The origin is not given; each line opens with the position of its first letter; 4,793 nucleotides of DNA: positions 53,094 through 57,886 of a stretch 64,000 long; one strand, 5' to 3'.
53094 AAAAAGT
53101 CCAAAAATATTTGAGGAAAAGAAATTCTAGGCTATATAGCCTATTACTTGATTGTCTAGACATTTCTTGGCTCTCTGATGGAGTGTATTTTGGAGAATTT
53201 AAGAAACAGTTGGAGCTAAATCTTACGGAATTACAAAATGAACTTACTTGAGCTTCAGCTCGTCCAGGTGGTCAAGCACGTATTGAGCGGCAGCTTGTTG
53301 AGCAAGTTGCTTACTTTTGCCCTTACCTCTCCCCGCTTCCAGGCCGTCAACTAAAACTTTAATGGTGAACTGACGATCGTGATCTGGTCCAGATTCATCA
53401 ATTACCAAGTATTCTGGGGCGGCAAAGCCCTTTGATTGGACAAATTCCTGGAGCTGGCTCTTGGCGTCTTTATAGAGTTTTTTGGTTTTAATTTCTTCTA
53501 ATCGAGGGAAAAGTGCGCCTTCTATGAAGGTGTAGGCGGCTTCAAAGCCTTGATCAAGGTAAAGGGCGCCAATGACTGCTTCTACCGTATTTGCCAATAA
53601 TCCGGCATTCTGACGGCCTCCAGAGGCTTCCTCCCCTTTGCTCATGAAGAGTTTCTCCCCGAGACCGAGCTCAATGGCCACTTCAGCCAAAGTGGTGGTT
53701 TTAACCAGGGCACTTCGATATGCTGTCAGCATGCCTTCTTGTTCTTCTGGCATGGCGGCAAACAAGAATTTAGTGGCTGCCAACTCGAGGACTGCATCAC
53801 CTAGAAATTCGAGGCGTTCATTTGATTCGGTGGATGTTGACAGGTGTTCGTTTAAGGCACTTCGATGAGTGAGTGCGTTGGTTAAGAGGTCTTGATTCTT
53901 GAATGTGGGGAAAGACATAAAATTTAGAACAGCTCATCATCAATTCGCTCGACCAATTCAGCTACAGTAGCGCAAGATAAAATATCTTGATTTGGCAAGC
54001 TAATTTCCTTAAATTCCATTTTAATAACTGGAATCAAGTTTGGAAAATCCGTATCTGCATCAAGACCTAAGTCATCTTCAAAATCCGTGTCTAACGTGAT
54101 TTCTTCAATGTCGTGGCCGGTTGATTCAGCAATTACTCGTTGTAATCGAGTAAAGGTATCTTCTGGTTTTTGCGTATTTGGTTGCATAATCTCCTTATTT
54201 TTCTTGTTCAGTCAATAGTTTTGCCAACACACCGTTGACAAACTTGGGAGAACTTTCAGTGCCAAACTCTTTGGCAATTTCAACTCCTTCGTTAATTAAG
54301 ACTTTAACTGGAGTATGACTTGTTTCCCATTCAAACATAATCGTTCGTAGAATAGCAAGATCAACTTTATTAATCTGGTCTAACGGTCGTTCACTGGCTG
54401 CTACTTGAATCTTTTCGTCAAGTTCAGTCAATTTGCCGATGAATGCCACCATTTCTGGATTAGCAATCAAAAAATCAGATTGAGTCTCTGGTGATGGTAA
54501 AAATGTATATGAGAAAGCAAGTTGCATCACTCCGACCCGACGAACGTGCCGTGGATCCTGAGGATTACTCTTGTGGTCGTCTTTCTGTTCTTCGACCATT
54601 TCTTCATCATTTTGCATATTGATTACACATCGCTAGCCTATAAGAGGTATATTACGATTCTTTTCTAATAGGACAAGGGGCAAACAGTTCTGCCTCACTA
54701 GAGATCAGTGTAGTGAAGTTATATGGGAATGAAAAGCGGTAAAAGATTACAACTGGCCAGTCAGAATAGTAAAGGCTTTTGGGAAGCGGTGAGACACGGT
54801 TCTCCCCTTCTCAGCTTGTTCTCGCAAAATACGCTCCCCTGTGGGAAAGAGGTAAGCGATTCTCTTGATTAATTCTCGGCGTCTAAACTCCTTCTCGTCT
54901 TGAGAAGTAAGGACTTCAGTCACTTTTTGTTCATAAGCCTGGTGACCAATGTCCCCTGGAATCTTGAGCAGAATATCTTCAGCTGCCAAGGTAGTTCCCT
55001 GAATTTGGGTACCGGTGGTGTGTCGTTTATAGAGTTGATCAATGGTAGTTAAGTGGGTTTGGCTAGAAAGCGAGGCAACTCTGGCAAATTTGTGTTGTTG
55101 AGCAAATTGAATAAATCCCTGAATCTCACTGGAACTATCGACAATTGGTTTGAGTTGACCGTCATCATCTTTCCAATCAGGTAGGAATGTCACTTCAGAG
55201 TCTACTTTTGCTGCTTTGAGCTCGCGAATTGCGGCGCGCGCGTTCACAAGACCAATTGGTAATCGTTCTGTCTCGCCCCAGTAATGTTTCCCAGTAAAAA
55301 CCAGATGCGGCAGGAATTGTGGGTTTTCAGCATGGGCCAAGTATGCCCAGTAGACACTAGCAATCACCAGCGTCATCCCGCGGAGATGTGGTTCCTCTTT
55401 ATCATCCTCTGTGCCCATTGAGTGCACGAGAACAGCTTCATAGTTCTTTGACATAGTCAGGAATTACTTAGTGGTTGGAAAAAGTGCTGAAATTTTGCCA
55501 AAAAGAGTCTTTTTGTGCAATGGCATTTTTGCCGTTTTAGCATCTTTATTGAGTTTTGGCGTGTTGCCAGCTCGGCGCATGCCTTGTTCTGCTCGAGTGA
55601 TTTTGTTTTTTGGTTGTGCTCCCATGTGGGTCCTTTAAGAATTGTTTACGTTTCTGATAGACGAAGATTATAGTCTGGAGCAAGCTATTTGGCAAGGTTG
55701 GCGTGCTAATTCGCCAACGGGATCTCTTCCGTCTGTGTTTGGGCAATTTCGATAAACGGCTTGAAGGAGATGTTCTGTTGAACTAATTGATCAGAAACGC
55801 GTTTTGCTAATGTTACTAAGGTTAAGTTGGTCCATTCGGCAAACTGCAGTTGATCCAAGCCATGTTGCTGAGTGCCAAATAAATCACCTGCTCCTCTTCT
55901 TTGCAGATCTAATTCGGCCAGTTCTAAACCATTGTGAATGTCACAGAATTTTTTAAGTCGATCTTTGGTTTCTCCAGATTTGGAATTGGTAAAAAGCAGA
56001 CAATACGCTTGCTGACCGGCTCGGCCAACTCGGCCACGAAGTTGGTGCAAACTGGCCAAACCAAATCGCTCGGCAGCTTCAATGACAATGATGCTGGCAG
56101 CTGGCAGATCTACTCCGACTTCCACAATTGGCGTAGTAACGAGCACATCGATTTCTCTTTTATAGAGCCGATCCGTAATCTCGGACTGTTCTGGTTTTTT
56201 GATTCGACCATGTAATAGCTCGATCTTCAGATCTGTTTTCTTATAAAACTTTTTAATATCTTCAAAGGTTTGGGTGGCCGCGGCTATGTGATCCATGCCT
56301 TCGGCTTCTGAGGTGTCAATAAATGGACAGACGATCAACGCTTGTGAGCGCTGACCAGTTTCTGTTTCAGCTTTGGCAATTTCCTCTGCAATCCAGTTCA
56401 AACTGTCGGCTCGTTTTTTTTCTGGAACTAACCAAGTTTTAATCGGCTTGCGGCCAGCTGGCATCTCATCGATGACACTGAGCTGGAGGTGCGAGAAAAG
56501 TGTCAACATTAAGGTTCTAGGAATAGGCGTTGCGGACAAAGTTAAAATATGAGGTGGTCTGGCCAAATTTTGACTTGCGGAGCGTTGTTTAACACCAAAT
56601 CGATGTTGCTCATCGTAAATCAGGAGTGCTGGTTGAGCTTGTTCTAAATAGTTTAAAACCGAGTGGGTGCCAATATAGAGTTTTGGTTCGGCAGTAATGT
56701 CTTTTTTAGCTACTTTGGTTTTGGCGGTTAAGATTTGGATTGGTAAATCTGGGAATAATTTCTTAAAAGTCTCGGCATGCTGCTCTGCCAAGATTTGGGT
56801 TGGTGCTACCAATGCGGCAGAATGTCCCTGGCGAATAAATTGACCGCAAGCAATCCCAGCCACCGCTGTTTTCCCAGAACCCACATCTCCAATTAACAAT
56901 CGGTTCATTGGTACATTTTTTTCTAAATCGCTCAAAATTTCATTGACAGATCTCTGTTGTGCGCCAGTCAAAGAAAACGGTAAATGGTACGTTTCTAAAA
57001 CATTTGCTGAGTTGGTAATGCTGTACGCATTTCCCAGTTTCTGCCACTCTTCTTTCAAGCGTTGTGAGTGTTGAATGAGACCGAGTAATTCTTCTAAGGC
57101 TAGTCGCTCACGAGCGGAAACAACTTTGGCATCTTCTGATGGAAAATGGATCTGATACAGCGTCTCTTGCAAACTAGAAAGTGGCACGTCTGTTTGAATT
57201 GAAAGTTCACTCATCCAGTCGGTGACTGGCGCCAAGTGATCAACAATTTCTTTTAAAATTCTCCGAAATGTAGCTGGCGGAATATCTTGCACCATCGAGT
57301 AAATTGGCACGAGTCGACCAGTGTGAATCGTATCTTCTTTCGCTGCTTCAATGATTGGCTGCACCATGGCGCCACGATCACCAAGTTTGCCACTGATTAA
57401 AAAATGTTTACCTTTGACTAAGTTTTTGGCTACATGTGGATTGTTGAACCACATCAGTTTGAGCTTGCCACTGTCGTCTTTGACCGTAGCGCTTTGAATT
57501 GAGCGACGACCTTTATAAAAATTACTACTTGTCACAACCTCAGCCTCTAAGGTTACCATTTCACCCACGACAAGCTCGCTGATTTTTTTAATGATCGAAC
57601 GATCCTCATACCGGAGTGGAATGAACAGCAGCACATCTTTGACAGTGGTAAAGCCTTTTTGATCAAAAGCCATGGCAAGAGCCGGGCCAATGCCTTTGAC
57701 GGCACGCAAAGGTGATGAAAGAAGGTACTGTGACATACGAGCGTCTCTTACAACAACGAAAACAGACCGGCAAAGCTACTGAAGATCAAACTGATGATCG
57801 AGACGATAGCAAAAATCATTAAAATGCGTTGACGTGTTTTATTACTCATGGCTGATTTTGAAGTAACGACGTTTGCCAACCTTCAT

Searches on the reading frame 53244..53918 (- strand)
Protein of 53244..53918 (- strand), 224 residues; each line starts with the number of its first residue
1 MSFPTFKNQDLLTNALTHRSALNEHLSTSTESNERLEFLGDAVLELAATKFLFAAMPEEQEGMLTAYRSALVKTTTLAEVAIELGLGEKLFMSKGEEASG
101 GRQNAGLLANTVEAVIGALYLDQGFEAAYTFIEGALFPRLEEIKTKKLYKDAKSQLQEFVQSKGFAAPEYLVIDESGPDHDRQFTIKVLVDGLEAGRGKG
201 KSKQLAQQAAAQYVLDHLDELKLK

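Call 106: search_protein_families(library=pfam, proteins=[window:53244-53918:-], max_evalue=0.0001)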
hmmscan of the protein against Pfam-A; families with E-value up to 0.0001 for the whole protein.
window:53244-53918:- (224 aa): 5 families
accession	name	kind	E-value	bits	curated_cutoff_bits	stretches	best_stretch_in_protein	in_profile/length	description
PF14622.11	Ribonucleas_3_3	-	8.2e-37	126.7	35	1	8-139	1-127/128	Ribonuclease-III-like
PF00636.31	Ribonuclease_3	-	3.7e-23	82.7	27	1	34-124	1-102/102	Ribonuclease III domain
PF00035.32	dsrm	-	5.9e-17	62.4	23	1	152-218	1-66/66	Double-stranded RNA binding motif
PF14709.13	DND1_DSRM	-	1.2e-08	35.5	25.7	1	150-219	1-80/80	double strand RNA binding domain from DEAD END PROTEIN 1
PF22935.1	RM44_endonuclase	-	1.2e-06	29.1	27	1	12-119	23-139/139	Large ribosomal subunit protein mL44, endonuclease domain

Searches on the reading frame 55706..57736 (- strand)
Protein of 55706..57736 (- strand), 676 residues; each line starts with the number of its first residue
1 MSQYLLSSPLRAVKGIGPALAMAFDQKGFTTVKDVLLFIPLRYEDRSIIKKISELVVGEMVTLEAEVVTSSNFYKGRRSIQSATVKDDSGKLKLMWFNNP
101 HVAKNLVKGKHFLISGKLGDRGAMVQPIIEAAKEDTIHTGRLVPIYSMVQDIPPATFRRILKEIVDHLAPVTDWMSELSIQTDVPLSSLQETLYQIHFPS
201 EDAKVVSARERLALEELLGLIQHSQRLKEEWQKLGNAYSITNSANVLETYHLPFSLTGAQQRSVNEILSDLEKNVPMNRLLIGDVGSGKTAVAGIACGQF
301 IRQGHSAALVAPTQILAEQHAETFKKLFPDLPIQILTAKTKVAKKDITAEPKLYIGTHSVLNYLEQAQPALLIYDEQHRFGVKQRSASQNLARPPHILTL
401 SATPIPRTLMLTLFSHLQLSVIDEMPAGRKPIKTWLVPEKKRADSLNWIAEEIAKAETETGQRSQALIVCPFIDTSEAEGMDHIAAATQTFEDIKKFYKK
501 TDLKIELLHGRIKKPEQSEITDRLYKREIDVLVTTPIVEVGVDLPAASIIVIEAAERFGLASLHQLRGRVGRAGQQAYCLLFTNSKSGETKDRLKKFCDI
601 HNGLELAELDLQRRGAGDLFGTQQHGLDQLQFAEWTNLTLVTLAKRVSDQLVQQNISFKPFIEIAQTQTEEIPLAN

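Call 106: search_protein_families(library=pfam, proteins=[window:55706-57736:-], max_evalue=0.0001)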
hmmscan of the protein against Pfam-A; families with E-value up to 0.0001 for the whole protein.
window:55706-57736:- (676 aa): 8 families
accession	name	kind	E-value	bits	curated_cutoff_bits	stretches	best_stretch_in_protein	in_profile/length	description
PF00270.35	DEAD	-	4.3e-23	82.3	26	1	259-408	3-163/167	DEAD/DEAH box helicase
PF17191.10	RecG_wedge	-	9.1e-22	77.8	23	1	11-165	3-159/162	RecG wedge domain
PF00271.37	Helicase_C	-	1.3e-16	61.2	23.5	1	459-574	11-110/110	Helicase conserved C-terminal domain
PF04851.21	ResIII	-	4.3e-14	53.2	22.5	1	256-404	4-162/164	Type III restriction enzyme, res subunit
PF22590.2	Cas3-like_C_2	-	1.6e-07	32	27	1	482-573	10-104/106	CRISPR-associated nuclease/helicase Cas3, C-terminal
PF01336.31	tRNA_anti-codon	-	6.6e-06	26.4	27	1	61-121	1-60/75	OB-fold nucleic acid binding domain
PF19833.4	RecG_dom3_C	-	9.5e-06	26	26.8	1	602-655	3-58/87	ATP-dependent DNA helicase RecG, domain 3, C-terminal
PF00176.29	SNF2-rel_dom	-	3.9e-05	23.3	24.9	0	261-409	2-168/290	SNF2-related domain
